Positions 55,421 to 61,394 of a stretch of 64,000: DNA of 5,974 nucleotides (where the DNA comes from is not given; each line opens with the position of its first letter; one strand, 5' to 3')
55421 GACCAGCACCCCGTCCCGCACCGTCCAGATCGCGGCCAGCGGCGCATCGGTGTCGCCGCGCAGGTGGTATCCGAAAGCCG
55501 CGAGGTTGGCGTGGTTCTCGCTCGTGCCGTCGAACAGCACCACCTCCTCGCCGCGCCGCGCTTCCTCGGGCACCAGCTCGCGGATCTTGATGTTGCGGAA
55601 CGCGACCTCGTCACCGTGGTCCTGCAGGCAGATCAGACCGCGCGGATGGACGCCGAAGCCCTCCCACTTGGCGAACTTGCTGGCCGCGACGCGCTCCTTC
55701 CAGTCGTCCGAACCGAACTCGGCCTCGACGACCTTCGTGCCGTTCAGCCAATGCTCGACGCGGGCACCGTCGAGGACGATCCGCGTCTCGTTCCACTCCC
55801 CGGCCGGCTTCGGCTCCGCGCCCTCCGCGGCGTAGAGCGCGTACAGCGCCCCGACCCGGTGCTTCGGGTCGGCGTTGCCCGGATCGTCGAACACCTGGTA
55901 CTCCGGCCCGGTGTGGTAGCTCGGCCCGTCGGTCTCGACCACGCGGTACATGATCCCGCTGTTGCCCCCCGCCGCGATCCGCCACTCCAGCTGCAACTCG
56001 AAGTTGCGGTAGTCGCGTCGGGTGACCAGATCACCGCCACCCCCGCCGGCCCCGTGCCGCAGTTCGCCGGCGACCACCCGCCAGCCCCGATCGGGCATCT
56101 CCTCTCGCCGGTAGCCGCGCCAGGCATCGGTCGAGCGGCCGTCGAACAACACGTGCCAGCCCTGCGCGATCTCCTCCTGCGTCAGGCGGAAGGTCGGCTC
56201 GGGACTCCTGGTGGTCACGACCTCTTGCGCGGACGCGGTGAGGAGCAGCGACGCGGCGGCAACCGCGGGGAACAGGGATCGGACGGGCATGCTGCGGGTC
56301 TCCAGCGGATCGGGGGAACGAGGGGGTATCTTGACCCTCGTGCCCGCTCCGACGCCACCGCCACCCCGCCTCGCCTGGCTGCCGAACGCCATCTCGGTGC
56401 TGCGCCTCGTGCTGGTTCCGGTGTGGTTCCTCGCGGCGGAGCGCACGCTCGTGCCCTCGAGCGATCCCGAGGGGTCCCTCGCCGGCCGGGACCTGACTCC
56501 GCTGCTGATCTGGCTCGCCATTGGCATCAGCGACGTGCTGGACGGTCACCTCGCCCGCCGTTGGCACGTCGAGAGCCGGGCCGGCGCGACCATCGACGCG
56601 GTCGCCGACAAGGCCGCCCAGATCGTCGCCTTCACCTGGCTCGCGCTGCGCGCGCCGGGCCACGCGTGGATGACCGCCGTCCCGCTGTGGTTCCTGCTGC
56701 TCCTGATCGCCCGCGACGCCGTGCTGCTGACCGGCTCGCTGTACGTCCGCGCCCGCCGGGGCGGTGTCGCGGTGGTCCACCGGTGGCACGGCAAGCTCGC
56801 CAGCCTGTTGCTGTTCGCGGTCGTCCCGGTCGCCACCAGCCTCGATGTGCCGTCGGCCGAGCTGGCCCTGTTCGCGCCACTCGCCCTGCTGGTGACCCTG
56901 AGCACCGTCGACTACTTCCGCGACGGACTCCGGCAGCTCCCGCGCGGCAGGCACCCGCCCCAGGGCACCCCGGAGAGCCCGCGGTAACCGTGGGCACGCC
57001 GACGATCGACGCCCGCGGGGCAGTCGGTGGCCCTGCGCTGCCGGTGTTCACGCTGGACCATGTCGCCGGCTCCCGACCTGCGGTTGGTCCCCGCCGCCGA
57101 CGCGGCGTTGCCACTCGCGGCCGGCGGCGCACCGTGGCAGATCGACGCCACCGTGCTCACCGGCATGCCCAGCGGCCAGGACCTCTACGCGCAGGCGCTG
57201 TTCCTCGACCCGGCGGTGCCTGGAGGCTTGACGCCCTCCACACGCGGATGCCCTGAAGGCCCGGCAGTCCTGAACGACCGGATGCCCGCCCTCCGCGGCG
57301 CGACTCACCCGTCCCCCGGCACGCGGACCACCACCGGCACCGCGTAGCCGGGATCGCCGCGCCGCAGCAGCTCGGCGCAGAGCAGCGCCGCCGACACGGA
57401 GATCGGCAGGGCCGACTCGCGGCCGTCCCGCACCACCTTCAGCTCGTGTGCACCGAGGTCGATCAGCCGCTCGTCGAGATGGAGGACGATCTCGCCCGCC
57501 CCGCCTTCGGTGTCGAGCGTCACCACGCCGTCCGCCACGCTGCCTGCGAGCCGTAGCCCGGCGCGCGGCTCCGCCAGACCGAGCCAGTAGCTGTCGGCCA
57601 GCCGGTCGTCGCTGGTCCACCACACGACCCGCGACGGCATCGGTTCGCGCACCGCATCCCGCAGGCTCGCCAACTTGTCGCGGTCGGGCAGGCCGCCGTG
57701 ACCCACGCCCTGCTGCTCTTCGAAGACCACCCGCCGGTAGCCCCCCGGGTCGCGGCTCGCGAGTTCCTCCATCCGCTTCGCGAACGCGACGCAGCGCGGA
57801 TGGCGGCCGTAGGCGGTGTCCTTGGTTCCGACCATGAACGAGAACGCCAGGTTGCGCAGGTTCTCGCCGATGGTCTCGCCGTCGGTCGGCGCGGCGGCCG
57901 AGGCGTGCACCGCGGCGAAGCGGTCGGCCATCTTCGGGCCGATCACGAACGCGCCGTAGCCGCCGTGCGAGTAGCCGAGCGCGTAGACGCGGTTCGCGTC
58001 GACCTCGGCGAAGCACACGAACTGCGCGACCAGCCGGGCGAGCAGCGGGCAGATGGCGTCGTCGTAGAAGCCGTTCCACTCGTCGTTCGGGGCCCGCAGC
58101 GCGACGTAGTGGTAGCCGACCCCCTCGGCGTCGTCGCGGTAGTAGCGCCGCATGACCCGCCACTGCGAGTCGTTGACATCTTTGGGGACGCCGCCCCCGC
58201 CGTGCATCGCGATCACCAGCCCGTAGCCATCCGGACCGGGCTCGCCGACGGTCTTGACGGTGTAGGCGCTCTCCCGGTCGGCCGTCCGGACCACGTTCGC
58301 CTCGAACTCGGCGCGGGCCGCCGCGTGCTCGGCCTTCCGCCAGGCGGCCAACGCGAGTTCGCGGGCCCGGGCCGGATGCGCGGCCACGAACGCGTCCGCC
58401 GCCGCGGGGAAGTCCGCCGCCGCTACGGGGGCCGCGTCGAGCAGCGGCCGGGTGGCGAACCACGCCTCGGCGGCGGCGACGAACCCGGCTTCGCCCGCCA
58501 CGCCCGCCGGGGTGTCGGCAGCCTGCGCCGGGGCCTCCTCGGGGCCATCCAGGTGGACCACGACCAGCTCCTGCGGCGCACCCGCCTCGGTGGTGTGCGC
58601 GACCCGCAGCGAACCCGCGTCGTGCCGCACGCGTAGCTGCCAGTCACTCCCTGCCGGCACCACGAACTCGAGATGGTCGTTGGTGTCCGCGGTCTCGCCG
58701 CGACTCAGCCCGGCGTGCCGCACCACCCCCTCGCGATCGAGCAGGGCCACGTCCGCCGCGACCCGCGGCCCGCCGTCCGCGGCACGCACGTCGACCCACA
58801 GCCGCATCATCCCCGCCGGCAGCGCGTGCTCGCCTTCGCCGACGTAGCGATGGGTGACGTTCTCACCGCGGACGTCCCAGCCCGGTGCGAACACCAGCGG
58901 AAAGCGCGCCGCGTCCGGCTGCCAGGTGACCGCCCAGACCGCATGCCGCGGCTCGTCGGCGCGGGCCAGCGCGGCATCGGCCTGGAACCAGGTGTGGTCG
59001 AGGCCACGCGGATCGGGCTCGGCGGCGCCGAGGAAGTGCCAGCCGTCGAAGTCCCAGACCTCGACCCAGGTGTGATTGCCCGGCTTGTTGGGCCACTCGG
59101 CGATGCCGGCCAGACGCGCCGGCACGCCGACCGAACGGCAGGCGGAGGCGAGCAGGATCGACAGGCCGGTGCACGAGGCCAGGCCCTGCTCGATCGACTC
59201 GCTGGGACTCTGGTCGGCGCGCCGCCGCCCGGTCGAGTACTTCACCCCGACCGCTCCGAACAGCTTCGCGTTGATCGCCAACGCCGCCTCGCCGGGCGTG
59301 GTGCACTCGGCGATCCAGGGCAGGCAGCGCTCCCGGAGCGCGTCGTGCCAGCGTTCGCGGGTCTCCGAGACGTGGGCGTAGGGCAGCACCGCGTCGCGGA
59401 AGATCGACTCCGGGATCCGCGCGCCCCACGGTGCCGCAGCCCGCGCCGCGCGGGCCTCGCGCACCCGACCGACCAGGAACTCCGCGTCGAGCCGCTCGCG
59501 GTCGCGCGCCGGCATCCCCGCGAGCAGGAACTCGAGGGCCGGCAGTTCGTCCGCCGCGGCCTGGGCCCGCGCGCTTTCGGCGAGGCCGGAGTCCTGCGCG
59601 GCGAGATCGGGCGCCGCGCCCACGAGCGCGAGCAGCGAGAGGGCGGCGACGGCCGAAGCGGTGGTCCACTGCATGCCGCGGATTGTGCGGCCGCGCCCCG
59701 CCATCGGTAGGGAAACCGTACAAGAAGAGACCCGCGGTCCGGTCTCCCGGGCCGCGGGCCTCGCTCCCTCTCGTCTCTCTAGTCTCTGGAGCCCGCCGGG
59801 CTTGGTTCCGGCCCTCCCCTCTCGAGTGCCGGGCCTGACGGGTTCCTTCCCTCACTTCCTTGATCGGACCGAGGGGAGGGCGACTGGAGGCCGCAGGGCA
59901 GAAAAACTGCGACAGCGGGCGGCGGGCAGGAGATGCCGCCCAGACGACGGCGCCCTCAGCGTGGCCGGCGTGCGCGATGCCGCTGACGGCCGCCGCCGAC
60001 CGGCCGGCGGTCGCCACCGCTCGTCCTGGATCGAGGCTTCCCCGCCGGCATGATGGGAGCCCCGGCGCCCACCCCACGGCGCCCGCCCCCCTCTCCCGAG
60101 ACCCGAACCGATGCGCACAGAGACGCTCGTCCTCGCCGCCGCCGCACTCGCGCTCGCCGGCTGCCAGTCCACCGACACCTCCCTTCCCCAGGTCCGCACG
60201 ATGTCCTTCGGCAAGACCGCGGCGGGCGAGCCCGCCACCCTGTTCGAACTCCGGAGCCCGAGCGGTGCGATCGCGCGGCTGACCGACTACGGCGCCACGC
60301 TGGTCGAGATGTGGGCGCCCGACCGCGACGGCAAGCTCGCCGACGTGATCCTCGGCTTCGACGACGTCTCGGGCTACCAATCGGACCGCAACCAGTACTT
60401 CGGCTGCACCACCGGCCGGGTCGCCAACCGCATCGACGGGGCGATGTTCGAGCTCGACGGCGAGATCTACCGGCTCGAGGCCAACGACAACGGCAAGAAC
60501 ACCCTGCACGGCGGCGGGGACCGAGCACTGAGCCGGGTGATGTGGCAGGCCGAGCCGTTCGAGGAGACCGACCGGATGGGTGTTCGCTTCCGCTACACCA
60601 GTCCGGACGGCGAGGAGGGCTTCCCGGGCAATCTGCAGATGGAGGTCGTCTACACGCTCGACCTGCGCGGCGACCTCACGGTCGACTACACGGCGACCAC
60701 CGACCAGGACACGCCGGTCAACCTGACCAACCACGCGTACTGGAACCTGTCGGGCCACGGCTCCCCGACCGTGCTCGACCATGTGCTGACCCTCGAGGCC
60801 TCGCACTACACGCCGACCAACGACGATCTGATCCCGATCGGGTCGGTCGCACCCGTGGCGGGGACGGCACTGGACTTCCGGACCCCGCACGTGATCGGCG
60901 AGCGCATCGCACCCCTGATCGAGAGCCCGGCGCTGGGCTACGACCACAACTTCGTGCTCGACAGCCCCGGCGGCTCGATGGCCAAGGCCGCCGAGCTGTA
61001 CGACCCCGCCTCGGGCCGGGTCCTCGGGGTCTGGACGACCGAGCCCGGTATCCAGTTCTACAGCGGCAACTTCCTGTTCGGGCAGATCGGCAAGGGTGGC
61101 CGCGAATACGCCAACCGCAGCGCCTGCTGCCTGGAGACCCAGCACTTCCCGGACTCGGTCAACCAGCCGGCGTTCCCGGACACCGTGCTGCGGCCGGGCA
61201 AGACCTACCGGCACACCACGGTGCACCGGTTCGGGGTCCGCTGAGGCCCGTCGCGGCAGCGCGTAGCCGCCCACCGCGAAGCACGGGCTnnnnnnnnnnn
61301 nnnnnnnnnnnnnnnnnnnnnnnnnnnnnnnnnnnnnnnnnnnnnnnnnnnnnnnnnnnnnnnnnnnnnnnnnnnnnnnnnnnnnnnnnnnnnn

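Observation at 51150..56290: Cytochrome-c-linked beta-propeller dehydrogenase with fused DUF1080 domain, next to a double-DUF1080 secreted protein: possible periplasmic 3-keto-glycoside pathway module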

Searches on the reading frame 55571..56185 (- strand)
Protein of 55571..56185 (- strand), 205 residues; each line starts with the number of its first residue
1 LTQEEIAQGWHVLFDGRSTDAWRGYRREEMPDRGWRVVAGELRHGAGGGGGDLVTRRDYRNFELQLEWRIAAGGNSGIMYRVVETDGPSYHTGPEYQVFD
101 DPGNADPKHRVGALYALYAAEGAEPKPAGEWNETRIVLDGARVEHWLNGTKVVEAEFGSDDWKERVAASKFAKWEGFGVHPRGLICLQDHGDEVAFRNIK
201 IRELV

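Call 55: search_solved_structures(query=window:55571-56185:-, max_evalue=1e-10, show_alignments=5)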
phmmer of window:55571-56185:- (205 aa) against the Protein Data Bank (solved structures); distinct sequences matched with E-value up to 1e-10: 12.
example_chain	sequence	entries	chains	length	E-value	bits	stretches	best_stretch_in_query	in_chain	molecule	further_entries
4jqt_A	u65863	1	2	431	1.7e-48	168.7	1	4-204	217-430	putative glycosyl hydrolase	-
3hbk_A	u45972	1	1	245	8.6e-45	156.6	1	1-204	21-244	putative glycosyl hydrolase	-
3u1x_A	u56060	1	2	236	1.7e-38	136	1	1-204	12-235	putative glycosyl hydrolase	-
3h3l_A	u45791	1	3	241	7.2e-38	133.9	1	9-204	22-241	PUTATIVE SUGAR HYDROLASE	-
4hxc_A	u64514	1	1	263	3.3e-33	118.7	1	7-203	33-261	putative glycosyl hydrolase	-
8v31_A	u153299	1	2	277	1.1e-32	117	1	8-203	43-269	Glycosyl hydrolase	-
3nmb_A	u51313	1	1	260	8.2e-32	114.1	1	8-203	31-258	putative sugar hydrolase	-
3osd_A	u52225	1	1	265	1e-31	113.8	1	7-203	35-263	putative glycosyl hydrolase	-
8rr2_A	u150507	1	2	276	1.1e-31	113.7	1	7-203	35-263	3-keto-disaccharide hydrolase domain-containing protein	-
8tda_A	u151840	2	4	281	1.2e-31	113.6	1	7-203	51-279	Probable secreted glycosyl hydrolase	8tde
9fbe_B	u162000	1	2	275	8.5e-31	110.8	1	7-203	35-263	Probable secreted glycosyl hydrolase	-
3imm_A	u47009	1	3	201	2e-14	57.3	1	53-204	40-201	Putative secreted glycosylhydrolase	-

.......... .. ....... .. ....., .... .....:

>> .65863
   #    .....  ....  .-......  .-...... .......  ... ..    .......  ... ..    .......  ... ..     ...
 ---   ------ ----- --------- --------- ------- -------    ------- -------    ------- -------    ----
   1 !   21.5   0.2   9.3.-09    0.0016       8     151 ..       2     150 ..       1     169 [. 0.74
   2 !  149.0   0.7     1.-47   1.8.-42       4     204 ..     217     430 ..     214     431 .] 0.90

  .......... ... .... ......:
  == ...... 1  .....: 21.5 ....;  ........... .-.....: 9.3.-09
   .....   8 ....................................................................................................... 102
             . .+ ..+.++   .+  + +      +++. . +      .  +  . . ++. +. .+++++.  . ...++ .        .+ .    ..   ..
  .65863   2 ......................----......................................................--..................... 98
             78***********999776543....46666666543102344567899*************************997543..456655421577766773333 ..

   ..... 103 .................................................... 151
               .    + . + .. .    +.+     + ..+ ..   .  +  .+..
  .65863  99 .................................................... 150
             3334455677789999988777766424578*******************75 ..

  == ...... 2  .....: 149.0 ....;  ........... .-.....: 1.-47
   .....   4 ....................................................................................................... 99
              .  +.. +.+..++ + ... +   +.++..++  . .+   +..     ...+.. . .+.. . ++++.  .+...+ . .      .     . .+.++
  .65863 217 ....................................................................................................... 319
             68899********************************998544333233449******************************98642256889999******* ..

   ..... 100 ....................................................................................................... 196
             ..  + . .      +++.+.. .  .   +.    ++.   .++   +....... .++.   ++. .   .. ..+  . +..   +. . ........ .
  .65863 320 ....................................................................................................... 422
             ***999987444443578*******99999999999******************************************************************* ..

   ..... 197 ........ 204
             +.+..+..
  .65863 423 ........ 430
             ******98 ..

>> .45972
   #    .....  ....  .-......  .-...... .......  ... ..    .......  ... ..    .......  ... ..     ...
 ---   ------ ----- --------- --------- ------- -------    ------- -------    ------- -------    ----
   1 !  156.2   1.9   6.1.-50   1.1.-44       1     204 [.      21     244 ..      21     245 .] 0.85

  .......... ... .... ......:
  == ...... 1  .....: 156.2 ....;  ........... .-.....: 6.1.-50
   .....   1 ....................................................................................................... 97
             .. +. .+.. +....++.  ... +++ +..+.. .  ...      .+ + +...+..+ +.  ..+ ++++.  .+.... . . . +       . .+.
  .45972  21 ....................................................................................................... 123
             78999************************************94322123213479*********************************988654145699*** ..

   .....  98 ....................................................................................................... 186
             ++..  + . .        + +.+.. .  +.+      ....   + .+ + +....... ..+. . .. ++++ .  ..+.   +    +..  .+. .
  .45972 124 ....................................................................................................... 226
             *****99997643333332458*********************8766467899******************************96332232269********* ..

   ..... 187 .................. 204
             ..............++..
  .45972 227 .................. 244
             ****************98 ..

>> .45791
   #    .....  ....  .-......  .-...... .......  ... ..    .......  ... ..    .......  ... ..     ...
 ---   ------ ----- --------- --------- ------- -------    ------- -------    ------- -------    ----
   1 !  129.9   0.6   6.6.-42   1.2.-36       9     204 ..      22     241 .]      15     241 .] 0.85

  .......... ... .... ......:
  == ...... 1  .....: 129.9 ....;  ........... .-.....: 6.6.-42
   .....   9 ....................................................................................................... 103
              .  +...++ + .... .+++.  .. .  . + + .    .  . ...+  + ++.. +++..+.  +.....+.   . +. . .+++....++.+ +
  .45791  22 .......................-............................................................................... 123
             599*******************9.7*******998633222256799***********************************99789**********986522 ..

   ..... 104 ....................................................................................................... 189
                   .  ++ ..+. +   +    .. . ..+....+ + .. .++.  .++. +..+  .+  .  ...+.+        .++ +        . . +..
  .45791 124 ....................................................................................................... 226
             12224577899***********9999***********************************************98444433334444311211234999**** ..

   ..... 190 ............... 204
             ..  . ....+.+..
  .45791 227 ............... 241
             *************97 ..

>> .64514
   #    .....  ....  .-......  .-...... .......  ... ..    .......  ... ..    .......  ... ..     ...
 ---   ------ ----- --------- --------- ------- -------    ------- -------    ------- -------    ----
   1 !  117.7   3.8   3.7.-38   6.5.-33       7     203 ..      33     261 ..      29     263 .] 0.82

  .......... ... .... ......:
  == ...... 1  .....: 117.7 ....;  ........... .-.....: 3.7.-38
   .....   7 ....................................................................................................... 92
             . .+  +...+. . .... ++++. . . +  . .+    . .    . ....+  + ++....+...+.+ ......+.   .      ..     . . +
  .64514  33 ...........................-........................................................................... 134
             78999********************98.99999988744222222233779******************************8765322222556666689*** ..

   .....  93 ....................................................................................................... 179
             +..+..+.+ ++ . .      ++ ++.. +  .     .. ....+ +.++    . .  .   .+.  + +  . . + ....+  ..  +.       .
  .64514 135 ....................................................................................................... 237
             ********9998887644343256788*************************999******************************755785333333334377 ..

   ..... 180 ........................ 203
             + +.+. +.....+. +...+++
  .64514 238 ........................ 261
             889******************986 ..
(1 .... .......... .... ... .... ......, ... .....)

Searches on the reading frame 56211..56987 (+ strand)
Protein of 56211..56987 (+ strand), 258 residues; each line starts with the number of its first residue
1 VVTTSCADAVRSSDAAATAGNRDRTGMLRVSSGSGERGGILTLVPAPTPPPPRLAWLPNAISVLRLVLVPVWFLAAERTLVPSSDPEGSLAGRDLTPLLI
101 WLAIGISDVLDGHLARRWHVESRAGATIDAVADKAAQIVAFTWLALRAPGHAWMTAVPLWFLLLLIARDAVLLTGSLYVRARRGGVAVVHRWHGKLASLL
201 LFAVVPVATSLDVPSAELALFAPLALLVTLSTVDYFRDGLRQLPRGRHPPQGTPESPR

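Call 8: search_protein_families(library=pfam, proteins=[window:56211-56987:+], max_evalue=0.001)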
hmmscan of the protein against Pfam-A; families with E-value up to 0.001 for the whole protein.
window:56211-56987:+ (258 aa): 1 family
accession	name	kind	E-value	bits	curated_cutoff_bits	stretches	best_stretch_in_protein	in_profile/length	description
PF01066.26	CDP-OH_P_transf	-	1.5e-21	77.8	22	1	57-215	3-138/152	CDP-alcohol phosphatidyltransferase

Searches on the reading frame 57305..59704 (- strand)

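Call 8: search_protein_families(library=pfam, proteins=[window:57305-59704:-], max_evalue=0.001)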
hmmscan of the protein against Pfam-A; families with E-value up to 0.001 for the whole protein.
window:57305-59704:- (799 aa): 1 family
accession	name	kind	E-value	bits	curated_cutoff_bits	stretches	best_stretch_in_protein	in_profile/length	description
PF01841.26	Transglut_core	-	2.4e-13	50.7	23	1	132-222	9-103/108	Transglutaminase-like superfamily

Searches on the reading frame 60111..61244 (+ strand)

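Call 8: search_protein_families(library=pfam, proteins=[window:60111-61244:+], max_evalue=0.001)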
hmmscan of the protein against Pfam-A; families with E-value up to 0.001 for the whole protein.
window:60111-61244:+ (377 aa): 1 family
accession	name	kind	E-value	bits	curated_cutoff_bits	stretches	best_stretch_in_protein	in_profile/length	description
PF01263.26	Aldose_epim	-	9.7e-91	304.7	27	1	44-371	2-297/299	Aldose 1-epimerase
